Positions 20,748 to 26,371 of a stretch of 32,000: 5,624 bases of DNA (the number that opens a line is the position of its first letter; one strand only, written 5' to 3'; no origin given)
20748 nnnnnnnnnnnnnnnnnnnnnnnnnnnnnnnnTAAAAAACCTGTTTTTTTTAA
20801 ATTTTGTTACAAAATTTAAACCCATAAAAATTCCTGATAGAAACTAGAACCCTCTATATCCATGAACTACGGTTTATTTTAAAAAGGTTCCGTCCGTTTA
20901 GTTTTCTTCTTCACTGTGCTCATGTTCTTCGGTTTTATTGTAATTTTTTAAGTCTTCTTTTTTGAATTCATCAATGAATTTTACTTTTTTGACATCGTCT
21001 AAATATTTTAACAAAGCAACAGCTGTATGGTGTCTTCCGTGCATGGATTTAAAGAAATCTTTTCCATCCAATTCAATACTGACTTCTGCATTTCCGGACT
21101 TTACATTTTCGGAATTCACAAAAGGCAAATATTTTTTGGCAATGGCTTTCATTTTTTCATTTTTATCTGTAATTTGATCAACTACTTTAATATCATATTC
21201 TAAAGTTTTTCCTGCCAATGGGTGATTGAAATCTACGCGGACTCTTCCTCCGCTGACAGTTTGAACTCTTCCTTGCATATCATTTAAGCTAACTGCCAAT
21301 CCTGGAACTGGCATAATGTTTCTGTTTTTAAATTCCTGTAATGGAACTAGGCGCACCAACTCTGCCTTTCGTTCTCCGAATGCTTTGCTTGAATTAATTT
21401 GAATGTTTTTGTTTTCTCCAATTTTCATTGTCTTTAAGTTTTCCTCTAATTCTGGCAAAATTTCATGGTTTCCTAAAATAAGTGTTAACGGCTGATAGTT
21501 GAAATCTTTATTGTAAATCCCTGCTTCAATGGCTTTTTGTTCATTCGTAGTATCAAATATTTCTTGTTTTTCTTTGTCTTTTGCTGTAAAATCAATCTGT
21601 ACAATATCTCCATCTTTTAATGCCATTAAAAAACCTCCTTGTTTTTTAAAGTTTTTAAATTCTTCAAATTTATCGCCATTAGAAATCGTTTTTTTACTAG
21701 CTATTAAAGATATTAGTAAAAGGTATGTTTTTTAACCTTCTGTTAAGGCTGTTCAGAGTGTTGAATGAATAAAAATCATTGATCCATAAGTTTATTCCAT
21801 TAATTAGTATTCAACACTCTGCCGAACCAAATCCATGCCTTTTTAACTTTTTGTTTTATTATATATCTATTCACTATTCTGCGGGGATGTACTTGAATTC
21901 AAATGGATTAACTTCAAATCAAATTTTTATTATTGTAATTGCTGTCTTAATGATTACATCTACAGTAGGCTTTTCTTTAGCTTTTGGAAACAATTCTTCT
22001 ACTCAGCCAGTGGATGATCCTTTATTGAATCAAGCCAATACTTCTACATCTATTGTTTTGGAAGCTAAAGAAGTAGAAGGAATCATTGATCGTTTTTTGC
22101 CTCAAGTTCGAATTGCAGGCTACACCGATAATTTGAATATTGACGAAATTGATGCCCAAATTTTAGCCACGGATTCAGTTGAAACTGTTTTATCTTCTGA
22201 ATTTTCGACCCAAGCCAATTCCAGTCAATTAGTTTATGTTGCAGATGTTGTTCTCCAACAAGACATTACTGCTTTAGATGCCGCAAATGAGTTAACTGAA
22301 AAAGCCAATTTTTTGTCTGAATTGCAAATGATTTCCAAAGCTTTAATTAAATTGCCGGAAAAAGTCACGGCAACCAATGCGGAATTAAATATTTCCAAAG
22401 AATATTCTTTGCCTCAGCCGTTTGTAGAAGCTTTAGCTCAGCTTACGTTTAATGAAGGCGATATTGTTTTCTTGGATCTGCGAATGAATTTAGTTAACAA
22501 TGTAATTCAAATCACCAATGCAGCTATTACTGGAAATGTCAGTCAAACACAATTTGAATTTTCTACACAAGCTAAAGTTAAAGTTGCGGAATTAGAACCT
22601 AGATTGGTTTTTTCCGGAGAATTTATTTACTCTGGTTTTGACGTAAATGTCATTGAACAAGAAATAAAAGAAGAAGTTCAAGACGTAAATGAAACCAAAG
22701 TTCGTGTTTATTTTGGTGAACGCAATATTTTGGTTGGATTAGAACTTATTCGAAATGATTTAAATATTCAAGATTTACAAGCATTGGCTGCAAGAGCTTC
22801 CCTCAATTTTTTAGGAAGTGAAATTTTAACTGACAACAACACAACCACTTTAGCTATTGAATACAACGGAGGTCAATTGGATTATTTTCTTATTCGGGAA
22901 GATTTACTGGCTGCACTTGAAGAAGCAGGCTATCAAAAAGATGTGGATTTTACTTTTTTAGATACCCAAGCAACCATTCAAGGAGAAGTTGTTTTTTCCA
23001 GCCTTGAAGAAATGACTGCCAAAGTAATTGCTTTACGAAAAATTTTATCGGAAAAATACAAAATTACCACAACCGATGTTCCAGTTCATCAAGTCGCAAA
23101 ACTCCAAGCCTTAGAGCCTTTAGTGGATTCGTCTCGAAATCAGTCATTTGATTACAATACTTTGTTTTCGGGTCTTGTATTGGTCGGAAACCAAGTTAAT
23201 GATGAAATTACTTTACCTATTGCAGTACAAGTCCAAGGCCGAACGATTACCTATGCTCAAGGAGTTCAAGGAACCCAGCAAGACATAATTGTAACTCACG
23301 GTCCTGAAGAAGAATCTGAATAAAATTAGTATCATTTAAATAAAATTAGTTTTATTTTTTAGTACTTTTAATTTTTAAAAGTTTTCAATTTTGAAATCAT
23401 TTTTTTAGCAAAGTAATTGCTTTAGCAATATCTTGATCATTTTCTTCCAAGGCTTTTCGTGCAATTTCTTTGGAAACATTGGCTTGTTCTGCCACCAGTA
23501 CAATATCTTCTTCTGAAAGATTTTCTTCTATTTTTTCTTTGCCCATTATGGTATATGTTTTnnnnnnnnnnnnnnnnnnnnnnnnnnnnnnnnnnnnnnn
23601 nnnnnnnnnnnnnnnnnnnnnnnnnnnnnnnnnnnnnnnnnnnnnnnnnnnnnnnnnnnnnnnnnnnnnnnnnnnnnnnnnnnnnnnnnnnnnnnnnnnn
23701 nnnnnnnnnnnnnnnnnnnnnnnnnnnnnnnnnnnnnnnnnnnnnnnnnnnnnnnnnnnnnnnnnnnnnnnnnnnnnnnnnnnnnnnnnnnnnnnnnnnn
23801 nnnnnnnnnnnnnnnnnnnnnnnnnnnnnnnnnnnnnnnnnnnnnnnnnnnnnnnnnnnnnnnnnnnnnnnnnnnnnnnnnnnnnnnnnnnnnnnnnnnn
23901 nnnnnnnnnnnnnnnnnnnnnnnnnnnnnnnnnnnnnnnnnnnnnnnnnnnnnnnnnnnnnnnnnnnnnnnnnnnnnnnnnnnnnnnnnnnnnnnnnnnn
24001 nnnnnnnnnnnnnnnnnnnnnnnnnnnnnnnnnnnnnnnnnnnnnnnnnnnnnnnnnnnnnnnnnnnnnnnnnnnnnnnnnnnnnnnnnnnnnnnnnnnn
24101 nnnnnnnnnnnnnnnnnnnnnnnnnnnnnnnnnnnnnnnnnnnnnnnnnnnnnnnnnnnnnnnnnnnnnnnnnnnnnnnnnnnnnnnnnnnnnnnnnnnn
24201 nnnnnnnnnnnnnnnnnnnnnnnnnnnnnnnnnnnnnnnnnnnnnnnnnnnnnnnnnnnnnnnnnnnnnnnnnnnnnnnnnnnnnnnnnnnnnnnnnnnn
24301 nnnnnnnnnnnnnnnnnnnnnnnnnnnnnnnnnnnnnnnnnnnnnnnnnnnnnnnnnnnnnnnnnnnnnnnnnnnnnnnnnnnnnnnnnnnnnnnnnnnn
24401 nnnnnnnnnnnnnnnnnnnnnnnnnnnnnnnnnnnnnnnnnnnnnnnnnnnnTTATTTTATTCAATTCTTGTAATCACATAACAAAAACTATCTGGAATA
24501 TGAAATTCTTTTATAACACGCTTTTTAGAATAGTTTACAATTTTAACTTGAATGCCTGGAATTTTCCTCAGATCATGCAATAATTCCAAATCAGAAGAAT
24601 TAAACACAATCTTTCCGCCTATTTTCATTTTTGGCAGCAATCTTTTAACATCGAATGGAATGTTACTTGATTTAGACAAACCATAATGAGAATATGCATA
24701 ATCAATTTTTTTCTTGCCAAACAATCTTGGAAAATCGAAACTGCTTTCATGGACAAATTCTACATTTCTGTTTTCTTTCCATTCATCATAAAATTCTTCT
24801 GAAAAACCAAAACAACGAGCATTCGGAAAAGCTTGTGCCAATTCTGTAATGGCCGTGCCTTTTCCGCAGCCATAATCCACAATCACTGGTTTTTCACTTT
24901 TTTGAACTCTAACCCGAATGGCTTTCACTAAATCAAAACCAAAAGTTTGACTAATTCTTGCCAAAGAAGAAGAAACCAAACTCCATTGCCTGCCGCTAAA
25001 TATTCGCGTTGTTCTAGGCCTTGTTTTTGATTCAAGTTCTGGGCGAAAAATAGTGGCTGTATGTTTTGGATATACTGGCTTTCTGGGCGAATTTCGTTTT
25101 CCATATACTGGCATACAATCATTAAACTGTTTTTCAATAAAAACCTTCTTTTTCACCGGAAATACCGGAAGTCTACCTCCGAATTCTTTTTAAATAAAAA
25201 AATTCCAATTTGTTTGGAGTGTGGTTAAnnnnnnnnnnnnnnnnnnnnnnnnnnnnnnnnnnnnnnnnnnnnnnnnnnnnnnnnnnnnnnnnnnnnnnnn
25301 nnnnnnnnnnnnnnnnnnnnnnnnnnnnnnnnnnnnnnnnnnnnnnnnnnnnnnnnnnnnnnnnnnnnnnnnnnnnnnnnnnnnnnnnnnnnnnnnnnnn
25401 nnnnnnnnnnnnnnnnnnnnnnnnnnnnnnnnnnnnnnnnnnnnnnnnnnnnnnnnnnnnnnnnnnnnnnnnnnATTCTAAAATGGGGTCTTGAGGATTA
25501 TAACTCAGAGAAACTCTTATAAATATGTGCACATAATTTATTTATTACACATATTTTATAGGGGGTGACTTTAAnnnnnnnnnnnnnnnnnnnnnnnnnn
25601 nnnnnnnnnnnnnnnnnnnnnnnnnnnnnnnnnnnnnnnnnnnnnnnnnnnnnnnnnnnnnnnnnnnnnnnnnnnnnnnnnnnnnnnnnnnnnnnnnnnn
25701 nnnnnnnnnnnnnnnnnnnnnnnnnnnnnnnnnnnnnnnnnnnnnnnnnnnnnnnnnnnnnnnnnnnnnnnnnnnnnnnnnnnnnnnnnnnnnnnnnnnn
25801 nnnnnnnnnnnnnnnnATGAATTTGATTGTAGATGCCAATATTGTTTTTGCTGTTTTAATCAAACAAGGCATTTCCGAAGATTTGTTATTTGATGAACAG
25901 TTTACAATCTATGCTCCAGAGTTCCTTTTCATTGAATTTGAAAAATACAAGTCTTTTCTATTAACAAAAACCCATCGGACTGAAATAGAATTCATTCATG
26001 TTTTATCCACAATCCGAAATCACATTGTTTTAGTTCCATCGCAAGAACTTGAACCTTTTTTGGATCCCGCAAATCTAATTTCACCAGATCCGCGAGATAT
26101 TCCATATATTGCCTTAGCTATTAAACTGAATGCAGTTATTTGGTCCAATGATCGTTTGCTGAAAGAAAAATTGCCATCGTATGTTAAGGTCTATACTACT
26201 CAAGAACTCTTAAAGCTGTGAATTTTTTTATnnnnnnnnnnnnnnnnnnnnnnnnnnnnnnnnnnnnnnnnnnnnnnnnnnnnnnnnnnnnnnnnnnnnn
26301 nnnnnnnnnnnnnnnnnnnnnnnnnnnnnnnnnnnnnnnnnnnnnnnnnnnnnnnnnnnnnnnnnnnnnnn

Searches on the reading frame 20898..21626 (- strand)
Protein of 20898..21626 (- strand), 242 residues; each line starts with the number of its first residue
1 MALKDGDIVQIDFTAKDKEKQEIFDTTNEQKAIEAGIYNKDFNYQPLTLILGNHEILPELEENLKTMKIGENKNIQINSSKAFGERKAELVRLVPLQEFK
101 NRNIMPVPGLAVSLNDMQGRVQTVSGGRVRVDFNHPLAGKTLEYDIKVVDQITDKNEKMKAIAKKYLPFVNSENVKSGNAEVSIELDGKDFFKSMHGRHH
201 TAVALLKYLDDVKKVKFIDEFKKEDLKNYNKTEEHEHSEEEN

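Call 21: search_protein_families(library=pfam, proteins=[window:20898-21626:-], max_evalue=0.001)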
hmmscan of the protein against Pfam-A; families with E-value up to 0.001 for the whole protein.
window:20898-21626:- (242 aa): 3 families
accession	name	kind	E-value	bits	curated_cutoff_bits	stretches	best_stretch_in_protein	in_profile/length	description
PF22199.2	FKBP26_IF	-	1e-20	73.8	27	1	92-137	1-46/46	FKBP26, IF domain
PF00254.34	FKBP_C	-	3.7e-10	40.4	21.1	1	3-88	5-76/94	FKBP-type peptidyl-prolyl cis-trans isomerase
PF18046.7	FKBP26_C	-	7.7e-07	29.7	27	1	156-222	2-72/72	FKBP26_C-terminal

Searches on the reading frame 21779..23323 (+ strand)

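Call 21: search_protein_families(library=pfam, proteins=[window:21779-23323:+], max_evalue=0.001)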
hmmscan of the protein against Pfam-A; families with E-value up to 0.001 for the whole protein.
window:21779-23323:+ (514 aa): 0 families

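Call 30: search_protein_families(library=ncbifam, proteins=[window:21779-23323:+], max_evalue=0.1)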
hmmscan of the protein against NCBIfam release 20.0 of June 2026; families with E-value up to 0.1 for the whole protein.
window:21779-23323:+ (514 aa): 1 family
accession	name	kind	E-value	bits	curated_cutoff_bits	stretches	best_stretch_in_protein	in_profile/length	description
TIGR01008.1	uS3_euk_arch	equivalog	0.011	15.4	150.25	1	367-442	10-86/195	30S ribosomal protein S3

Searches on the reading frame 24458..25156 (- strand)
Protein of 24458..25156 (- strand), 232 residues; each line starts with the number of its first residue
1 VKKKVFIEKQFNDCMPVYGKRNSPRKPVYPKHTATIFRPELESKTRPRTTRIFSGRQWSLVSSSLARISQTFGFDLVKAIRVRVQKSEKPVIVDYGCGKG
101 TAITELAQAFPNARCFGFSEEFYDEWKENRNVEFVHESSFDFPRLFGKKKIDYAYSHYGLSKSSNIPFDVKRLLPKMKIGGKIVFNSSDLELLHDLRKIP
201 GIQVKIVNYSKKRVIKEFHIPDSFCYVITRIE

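Call 21: search_protein_families(library=pfam, proteins=[window:24458-25156:-], max_evalue=0.001)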
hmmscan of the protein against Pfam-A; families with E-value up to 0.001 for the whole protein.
window:24458-25156:- (232 aa): 4 families
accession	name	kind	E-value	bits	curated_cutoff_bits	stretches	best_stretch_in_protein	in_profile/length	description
PF13847.12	Methyltransf_31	-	3e-05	24.2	27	1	91-190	6-116/145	Methyltransferase domain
PF13649.12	Methyltransf_25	-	6.2e-05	24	27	1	92-160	1-74/97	Methyltransferase domain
PF13489.12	Methyltransf_23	-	0.00024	21.3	27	0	88-197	22-130/164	Methyltransferase domain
PF02390.23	Methyltransf_4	-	0.00079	19.4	24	0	89-118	2-31/173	Putative methyltransferase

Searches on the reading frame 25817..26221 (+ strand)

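Call 21: search_protein_families(library=pfam, proteins=[window:25817-26221:+], max_evalue=0.001)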
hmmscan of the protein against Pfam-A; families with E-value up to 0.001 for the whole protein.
window:25817-26221:+ (134 aa): 1 family
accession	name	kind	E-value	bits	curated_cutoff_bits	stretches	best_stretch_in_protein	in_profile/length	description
PF10130.15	PIN_2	-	6e-23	82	22.4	1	4-115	1-115/133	PIN domain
